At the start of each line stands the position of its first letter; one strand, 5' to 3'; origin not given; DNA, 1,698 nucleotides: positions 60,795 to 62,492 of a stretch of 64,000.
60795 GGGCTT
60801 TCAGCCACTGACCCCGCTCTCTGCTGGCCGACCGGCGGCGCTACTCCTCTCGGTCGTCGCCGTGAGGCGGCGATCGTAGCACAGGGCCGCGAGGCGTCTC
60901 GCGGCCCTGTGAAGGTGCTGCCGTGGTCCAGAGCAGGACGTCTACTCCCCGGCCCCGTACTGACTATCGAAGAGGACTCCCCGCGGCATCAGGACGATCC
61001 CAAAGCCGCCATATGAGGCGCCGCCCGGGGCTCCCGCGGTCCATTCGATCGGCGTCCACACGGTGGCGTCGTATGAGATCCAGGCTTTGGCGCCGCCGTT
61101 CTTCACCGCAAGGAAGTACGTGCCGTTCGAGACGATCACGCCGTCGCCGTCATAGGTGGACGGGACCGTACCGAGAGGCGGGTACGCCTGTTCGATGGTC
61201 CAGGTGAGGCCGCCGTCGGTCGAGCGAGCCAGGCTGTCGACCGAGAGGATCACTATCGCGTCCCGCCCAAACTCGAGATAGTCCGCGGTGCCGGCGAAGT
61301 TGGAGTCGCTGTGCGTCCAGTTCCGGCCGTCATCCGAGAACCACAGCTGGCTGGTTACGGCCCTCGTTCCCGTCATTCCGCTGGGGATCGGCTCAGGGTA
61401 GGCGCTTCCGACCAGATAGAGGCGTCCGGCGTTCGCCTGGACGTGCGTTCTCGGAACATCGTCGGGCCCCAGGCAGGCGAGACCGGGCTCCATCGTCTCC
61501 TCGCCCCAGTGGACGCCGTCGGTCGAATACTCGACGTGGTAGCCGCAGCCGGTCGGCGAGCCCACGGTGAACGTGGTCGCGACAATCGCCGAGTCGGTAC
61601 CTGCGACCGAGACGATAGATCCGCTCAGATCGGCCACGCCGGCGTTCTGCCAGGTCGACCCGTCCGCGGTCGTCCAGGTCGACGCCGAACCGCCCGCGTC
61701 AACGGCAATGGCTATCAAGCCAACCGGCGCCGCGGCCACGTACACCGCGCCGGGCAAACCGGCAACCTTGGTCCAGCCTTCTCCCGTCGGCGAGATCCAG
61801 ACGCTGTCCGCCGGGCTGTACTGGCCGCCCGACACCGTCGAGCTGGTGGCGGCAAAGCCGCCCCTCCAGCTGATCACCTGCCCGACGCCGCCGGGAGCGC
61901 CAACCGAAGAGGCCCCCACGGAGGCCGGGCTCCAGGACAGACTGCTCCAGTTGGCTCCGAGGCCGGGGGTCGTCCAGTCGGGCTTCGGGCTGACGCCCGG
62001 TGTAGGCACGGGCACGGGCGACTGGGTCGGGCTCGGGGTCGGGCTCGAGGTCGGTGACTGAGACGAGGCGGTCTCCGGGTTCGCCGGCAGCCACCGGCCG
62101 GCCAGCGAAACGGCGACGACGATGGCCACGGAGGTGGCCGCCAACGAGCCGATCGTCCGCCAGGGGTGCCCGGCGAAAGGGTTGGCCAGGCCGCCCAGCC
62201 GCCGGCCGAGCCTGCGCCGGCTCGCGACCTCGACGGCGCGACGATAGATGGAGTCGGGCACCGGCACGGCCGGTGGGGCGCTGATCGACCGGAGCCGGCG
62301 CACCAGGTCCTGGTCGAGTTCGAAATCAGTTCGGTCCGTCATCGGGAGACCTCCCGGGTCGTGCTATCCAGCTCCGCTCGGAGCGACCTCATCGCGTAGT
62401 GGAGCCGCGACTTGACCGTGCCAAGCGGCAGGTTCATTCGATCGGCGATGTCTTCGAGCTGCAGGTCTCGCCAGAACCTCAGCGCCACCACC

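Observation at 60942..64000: Paralogous ECF sigma/anti-sigma module whose anti-sigma ectodomain is a BNR beta-propeller, flanked by a second BNR paralog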

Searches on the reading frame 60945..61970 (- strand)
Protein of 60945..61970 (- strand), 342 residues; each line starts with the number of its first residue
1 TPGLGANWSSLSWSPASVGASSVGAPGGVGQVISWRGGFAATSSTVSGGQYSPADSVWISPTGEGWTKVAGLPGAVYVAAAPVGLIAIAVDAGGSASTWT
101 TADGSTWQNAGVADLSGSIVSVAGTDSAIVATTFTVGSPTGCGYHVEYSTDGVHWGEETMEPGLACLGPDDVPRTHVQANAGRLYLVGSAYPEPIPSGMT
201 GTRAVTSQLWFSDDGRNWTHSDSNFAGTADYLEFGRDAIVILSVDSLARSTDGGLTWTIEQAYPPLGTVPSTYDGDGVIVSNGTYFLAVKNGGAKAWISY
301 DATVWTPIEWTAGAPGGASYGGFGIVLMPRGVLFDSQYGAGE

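Call 85: predict_structure(alignment_id=A9)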
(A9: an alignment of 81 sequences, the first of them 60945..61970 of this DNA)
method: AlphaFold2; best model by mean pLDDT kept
length: 342 residues; sequences in the alignment: 81
mean_pLDDT: 88.2   pTM: 0.89
mean pLDDT of the five models: 88.2, 87.5, 87.0, 86.9, 86.7
residues with pLDDT >= 90: 223; 70-90: 84; 50-70: 33; < 50: 2
segments of 3 or more residues with pLDDT < 50: none
pLDDT, mean of each block of 10 residues (from residue 1): 73 80 62 95 86 93 92 94 98 94 97 95 98 81 90 95 74 88 94 72 81 96 81 95 90 94 93 89 95 92 97 74 81 91 92
secondary structure, 60 per line:
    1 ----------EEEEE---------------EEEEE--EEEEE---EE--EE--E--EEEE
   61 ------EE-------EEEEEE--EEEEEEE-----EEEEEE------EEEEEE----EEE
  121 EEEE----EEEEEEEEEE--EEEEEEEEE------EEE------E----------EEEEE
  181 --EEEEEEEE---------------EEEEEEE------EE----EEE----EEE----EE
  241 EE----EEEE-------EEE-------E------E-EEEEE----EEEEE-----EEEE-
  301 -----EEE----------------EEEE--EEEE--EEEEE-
elements in order: E11-15 E31-35 E38-42 E57-60 E76-81 E84-90 E96-101 E108-113 E118-124 E129-138 E141-149 E156-158 E176-180 E183-190 E206-212 E225-227 E232-234 E239-242 E247-250 E258-260 E277-281 E286-290 E296-299 E306-308 E325-328 E331-334 E337-341

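Call 87: fold_search(model_id=the predicted structure, library=pdb)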
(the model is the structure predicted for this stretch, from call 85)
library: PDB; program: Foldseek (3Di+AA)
matches with E <= 10: 1198; with E <= 0.001: 330
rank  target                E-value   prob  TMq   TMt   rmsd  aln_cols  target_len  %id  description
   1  2sil                  1.1e-06  1.00  0.37  0.34   7.8       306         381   13  THE STRUCTURES OF SALMONELLA TYPHIMURIUM LT2 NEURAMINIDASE AND ITS COMPLEX WITH A TRANSITION STATE ANALOGUE AT 1.6 ANGST (released 1994-08-31)
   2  8asw_B                1.3e-06  1.00  0.39  0.21  12.1       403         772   13  Cryo-EM structure of yeast Elp123 in complex with alanine tRNA (released 2022-12-07)
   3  2cn3_A                1.5e-06  1.00  0.24  0.13  19.0       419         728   15  Crystal Structures of Clostridium thermocellum Xyloglucanase (released 2006-05-22)
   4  8ebm_B                1.6e-06  1.00  0.39  0.41   7.6       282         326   10  Structure of KLHDC2 substrate binding domain bound to KLHDC2's C-degron mimic (released 2023-02-22)
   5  7qzq_B                2.1e-06  1.00  0.46  0.46   6.9       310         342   10  Crystal structure of the kelch domain of human KBTBD12 (released 2022-05-04)
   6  6v7o_B                2.1e-06  1.00  0.41  0.48   7.7       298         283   12  Structural Elucidation of Peptide Binding to KLHL-12, a Substrate Specific Adapter Protein in a Cul3-Ring E3 Ligase Co (released 2020-02-19)
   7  6mgl_A                2.3e-06  1.00  0.51  0.27   9.9       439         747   12  Crystal structure of the catalytic domain from GH74 enzyme PoGH74 from Paenibacillus odorifer, D60A mutant in complex  (released 2019-01-23)
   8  3fgb_A                2.7e-06  1.00  0.37  0.36  10.7       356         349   13  Crystal structure of the Q89ZH8_BACTN protein from Bacteroides thetaiotaomicron. Northeast Structural Genomics Consort (released 2008-12-23)
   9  7on8                  3.0e-06  1.00  0.42  0.46   7.7       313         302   14  Crystal structure of the computationally designed SAKe6AR protein (released 2022-12-14)
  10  6p2n                  3.1e-06  1.00  0.34  0.19  13.0       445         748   14  Crystal structure of Paenibacillus graminis GH74 (PgGH74) (released 2019-07-31)
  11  9hjm_H                3.4e-06  1.00  0.44  0.38   9.2       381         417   12  Porphyromonas gingivalis BAM complex (released 2025-11-19)
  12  9d8p_A                3.6e-06  1.00  0.38  0.37   8.3       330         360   12  Focused map of Cryo-EM structure of Ubiquitin C-degron bound to KLHDC10-EloB/C (released 2024-11-20)
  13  3p2n_A                3.8e-06  1.00  0.34  0.32  11.9       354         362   14  Discovery and structural characterization of a new glycoside hydrolase family abundant in coastal waters that was anno (released 2011-03-02)
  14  6ttk_C                4.0e-06  1.00  0.44  0.51   7.3       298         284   12  Crystal structure of the kelch domain of human KLHL12 in complex with DVL1 peptide (released 2020-02-12)
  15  6pg4                  4.0e-06  1.00  0.48  0.52   7.0       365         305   12  WDR5delta32 bound to (2-methyl-1H-imidazol-4-yl)methanol (released 2019-12-11)
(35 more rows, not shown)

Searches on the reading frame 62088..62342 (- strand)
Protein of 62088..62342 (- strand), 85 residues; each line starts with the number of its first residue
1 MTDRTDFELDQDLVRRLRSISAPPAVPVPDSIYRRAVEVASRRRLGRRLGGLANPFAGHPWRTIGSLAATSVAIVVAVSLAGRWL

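Call 69: search_protein_families(library=pfam, proteins=[window:62088-62342:-], max_evalue=10)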
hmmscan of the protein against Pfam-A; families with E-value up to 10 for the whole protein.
seq(85 aa): 1 family
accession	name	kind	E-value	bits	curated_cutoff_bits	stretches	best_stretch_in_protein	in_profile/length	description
PF19029.5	DUF883_C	-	0.67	10.1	27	1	59-77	8-24/30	DUF883 C-terminal glycine zipper region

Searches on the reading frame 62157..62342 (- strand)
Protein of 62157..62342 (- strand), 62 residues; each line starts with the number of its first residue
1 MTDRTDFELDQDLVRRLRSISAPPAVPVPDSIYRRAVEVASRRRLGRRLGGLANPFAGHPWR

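Call 24: find_homologous_proteins(query=A2, max_evalue=10)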
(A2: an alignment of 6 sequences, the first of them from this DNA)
Query A2 (6 sequences): 486 candidates shared short words with the query, none scored E <= 10.

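Call 68: search_solved_structures(query=A2, max_evalue=10)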
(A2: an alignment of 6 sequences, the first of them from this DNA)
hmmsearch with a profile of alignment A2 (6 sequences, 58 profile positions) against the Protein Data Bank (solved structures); distinct sequences matched with E-value up to 10: 22.
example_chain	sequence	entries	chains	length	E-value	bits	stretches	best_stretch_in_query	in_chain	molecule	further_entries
3vpd_A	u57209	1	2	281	0.52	13.7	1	22-37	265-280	Ribosomal protein S6 modification protein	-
6njr_A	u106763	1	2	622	0.58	13.6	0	7-54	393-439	NADPH--cytochrome P450 reductase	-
3ojw_A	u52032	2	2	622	0.58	13.6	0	7-54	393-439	NADPH-cytochrome P450 reductase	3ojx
3r9r_A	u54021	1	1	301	0.63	13.5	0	17-29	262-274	Phosphoribosylaminoimidazole-succinocarboxamide synthase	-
6yvq_A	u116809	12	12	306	0.64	13.4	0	17-29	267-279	Phosphoribosylaminoimidazole-succinocarboxamide synthase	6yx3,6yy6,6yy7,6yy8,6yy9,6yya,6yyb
3wkt_A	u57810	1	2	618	0.67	13.4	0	7-54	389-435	NADPH-cytochrome P450 reductase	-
3es9_A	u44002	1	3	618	0.67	13.4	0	7-54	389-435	NADPH--cytochrome P450 reductase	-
4y9r_A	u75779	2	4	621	0.68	13.3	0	7-54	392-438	NADPH--cytochrome P450 reductase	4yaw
1ja0_A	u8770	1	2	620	0.68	13.3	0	7-54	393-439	NADPH-Cytochrome P450 Reductase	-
7l18_AAA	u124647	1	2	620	0.68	13.3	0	7-54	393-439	NADPH--cytochrome P450 reductase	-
4y7c_A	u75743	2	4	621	0.68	13.3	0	7-54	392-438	NADPH--cytochrome P450 reductase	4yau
4y9u_A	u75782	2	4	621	0.68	13.3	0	7-54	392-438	NADPH--cytochrome P450 reductase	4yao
5urh_A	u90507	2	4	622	0.68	13.3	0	7-54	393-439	NADPH--cytochrome P450 reductase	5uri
5urg_A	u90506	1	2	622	0.68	13.3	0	7-54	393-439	NADPH--cytochrome P450 reductase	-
1j9z_A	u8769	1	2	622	0.68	13.3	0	7-54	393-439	NADPH-Cytochrome P450 reductase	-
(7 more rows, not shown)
